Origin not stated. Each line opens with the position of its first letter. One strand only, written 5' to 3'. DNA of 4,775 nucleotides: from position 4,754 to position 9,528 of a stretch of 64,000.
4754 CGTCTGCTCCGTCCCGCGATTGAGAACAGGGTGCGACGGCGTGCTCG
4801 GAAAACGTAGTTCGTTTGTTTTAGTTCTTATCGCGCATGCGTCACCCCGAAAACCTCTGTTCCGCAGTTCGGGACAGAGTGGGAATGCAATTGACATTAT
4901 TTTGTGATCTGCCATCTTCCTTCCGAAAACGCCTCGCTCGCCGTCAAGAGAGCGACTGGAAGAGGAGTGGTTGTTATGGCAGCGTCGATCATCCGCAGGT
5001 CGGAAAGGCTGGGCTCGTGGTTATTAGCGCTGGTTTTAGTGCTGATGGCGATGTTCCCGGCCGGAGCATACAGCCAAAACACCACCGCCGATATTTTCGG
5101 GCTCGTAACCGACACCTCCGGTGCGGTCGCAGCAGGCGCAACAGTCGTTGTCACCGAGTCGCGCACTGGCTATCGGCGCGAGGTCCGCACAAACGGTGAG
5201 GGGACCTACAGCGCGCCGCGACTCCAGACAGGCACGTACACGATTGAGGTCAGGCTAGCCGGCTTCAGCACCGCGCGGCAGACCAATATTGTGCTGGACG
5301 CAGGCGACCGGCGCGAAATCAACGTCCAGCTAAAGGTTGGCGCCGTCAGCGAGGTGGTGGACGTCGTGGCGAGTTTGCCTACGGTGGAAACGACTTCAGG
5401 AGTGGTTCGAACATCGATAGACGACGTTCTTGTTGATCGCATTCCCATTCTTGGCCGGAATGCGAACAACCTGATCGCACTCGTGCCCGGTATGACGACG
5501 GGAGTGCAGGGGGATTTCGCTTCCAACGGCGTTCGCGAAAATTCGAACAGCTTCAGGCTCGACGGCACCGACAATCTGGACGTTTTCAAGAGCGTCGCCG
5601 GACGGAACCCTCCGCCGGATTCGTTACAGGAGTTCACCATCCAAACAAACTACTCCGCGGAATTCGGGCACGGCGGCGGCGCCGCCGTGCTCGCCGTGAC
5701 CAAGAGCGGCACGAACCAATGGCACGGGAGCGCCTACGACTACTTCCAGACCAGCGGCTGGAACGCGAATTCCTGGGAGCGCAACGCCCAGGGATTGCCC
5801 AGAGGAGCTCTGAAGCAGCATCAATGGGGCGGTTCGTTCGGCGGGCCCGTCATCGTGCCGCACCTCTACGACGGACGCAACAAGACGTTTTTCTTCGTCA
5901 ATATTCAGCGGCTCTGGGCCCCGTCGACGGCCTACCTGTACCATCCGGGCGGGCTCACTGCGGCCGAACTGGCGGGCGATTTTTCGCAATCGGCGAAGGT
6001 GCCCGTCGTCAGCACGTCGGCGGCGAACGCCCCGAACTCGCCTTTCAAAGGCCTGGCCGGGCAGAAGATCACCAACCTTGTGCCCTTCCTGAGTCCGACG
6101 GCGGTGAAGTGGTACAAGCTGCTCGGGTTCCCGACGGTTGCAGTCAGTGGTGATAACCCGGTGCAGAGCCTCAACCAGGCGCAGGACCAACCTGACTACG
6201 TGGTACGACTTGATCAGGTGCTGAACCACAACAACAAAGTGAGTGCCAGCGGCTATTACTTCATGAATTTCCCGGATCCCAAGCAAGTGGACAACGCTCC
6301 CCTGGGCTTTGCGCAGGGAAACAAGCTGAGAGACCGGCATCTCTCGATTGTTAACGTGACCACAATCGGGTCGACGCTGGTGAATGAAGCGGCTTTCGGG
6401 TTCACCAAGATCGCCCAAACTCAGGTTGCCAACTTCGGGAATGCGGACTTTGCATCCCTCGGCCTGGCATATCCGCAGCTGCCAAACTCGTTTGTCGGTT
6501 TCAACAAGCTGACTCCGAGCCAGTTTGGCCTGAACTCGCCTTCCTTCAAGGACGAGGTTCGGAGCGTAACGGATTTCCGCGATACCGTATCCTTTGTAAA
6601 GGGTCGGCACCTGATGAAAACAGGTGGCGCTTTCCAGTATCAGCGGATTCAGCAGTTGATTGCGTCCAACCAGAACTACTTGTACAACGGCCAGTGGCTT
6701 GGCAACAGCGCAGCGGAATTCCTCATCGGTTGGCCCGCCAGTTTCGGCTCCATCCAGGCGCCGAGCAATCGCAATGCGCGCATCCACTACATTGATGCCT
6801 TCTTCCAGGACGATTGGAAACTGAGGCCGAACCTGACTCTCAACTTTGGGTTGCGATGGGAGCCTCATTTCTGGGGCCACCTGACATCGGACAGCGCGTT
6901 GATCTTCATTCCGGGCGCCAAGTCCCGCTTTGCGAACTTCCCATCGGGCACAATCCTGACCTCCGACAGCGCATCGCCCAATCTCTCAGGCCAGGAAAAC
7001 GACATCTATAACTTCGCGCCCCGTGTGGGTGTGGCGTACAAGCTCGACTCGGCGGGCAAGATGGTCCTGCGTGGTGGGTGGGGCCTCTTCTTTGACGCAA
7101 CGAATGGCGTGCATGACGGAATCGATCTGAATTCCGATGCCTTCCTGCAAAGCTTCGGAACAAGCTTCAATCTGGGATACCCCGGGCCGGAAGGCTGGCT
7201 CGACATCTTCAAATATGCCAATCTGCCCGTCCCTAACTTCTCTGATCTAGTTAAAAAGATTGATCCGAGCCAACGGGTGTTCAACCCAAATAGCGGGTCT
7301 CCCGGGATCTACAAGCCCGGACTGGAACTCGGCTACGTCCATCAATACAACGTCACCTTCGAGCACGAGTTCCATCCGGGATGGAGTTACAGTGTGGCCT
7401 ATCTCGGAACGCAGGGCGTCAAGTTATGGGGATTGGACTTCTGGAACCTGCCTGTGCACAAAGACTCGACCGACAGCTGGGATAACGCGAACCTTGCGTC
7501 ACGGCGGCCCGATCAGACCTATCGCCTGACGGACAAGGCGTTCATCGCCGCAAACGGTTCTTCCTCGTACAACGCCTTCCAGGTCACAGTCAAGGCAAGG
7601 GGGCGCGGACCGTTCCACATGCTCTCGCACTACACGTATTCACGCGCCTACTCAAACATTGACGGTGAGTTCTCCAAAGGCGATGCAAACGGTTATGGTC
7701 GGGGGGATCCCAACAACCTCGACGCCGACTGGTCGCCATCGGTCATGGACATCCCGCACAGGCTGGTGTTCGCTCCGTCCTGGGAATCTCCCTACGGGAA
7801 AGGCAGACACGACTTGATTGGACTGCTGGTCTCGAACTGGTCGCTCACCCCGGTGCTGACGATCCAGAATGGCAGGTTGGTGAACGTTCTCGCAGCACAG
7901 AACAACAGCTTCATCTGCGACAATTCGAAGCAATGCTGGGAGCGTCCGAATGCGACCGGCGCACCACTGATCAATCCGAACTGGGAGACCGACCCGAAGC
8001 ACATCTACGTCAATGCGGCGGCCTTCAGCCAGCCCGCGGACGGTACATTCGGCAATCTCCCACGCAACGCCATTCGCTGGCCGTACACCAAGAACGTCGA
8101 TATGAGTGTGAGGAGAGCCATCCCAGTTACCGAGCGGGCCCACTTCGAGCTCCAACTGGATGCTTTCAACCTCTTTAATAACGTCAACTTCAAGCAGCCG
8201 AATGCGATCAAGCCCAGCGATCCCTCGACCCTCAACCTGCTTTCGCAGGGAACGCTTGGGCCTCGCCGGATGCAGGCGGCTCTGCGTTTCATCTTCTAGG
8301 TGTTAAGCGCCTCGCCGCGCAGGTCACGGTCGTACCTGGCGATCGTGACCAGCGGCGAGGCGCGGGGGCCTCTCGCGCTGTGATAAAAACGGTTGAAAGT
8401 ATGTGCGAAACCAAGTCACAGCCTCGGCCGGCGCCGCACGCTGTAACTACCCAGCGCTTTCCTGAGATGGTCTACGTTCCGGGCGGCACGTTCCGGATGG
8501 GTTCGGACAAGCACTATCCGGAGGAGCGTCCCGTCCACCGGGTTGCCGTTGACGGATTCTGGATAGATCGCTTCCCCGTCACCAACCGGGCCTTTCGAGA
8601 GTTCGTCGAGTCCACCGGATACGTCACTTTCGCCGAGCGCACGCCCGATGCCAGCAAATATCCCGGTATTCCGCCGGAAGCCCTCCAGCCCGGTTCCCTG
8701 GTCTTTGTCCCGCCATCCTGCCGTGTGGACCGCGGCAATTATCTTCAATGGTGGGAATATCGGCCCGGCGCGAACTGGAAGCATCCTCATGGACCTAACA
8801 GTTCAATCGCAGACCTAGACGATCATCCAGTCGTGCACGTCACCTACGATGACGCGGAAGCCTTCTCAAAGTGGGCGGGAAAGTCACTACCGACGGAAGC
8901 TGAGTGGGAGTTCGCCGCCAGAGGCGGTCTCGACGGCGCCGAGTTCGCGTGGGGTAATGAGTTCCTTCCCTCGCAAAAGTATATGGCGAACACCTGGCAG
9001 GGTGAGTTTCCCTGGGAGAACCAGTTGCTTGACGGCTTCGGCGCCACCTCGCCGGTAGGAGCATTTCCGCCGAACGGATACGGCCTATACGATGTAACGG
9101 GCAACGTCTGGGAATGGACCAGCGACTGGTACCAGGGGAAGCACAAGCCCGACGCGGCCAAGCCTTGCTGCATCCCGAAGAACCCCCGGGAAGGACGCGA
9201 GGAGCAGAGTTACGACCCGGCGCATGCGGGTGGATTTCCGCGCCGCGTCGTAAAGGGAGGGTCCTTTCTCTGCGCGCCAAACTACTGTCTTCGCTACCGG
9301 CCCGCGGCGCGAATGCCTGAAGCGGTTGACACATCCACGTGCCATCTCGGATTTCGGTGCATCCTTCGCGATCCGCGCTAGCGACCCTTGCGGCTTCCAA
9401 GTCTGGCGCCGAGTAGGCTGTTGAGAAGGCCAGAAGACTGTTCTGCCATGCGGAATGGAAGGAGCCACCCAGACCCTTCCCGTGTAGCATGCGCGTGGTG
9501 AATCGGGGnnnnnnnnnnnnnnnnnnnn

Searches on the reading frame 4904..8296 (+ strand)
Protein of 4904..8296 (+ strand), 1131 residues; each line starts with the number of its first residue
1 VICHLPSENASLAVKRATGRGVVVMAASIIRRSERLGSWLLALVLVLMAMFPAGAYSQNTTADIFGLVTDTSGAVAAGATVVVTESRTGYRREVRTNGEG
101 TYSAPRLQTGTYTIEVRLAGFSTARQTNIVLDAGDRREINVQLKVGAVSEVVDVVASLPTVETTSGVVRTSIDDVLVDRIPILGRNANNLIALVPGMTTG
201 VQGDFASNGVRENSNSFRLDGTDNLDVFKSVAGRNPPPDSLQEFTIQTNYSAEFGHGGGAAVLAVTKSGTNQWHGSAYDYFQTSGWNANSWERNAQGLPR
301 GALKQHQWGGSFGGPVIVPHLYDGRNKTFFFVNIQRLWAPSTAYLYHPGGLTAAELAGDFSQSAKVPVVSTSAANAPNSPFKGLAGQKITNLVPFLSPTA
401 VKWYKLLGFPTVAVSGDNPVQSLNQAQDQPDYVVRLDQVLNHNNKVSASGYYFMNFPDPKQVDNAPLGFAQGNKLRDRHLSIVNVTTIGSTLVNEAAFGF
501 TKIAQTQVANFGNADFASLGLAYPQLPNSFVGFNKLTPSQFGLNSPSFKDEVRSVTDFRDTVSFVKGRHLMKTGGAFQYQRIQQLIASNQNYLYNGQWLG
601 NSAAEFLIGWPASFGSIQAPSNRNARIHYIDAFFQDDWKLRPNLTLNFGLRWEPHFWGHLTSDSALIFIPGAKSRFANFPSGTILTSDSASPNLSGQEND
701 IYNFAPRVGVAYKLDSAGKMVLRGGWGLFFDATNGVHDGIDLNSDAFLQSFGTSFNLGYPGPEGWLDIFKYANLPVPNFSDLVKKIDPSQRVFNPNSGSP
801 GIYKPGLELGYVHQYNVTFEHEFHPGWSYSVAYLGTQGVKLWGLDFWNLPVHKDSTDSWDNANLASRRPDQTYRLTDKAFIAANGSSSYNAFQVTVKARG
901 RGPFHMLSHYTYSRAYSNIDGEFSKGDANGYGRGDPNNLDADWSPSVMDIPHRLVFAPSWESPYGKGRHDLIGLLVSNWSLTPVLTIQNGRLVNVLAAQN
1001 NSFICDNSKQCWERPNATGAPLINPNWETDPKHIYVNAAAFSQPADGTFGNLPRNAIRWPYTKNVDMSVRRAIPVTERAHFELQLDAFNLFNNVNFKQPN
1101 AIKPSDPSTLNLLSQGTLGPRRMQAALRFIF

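Call 10: search_protein_families(library=pfam, proteins=[window:4904-8296:+], max_evalue=0.01)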
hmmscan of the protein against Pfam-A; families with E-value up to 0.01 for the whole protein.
window:4904-8296:+ (1131 aa): 4 families
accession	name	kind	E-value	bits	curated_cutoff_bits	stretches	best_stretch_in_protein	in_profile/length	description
PF25183.1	OMP_b-brl_4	-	1.7e-162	543.2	30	1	265-1124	1-838/838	Outer membrane beta barrel domain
PF13620.12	CarboxypepD_reg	-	1.3e-18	67.6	32.3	1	64-144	2-82/82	Carboxypeptidase regulatory-like domain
PF13715.12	CarbopepD_reg_2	-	1.7e-07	31.6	32.2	1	65-147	2-80/88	CarboxypepD_reg-like domain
PF09134.16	Invasin_D3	-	0.00047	21.1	33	1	65-127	25-90/98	Invasin, domain 3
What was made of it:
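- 4904..8299 (+): Acidobacterial TonB-dependent-type outer-membrane barrel. First gene of the co-directional run. Pfam OMP_b-brl_4 at E 1.7e-162, plus CarboxypepD_reg (call 10).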

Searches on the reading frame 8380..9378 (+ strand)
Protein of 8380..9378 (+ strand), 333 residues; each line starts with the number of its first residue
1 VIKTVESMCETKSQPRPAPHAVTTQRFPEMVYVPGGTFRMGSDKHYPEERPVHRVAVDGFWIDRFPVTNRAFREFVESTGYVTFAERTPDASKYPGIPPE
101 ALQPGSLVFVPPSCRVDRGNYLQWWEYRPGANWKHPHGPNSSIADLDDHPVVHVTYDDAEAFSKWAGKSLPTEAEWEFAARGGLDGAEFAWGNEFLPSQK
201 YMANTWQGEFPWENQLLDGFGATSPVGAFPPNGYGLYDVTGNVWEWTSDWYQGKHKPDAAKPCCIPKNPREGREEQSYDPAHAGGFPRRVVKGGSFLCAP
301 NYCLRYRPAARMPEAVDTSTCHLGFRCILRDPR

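Call 10: search_protein_families(library=pfam, proteins=[window:8380-9378:+], max_evalue=0.01)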
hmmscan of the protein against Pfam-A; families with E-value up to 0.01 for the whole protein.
window:8380-9378:+ (333 aa): 1 family
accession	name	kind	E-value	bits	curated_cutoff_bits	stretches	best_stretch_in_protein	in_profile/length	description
PF03781.23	FGE-sulfatase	-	1.2e-83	281.1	23.3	1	28-328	3-254/255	Sulfatase-modifying factor enzyme 1-like domain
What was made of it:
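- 8380..9381 (+): Formylglycine-generating enzyme with no signal peptide. It would mature the sulfatase before Tat export. Pfam FGE-sulfatase at E 1.2e-83 (call 10).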
